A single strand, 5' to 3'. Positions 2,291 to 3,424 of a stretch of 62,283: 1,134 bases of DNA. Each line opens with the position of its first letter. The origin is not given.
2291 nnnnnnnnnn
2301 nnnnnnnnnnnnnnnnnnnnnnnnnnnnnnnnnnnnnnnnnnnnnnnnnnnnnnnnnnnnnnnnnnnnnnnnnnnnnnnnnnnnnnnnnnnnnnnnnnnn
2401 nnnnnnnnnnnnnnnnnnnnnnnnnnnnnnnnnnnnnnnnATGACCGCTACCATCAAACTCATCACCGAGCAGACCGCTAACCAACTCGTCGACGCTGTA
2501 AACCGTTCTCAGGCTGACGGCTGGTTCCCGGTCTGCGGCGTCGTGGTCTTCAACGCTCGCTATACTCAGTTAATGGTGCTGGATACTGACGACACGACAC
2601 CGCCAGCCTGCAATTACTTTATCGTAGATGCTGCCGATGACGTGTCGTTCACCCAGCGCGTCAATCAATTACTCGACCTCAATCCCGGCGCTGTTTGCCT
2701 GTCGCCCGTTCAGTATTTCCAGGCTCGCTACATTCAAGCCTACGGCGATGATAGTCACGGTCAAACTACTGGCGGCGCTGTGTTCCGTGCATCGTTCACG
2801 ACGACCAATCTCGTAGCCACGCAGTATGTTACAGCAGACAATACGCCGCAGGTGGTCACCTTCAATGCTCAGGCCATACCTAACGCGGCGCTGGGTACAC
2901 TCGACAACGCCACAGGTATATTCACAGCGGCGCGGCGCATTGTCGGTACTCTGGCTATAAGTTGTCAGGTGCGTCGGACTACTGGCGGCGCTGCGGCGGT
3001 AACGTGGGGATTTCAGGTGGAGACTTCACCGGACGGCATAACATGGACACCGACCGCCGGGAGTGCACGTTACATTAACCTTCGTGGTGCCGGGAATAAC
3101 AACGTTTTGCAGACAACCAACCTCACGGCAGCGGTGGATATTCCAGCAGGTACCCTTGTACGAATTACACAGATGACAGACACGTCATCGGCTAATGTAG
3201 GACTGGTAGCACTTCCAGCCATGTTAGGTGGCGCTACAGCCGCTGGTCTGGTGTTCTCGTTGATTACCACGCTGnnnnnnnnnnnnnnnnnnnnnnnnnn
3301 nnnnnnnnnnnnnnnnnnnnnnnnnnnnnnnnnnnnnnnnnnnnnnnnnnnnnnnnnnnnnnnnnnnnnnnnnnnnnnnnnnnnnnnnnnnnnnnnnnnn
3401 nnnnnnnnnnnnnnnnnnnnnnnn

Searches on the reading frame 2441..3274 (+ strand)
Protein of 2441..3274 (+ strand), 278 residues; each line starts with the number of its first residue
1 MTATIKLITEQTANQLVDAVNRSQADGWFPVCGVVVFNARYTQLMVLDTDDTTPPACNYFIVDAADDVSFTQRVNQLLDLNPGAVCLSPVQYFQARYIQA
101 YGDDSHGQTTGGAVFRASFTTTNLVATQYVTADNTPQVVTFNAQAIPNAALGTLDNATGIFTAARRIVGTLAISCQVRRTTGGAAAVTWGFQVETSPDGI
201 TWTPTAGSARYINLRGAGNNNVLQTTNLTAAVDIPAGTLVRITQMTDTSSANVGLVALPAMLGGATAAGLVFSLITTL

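Call 34: search_protein_families(library=pfam, proteins=[window:2441-3274:+], max_evalue=0.01)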
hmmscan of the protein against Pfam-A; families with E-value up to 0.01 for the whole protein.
window:2441-3274:+ (278 aa): 0 families

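Call 35: search_protein_families(library=phrogs, proteins=[window:2441-3274:+], max_evalue=0.001)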
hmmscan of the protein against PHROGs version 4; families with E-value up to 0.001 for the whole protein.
window:2441-3274:+ (278 aa): 3 families
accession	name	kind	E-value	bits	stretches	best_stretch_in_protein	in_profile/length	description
phrog_26397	-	unknown function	2e-28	100.8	1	114-275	22-181/185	-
phrog_17462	-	unknown function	5.7e-22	79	1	114-271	377-534/542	-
phrog_37013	-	tail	7.3e-19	68.4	1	101-276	601-776/777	tail fiber protein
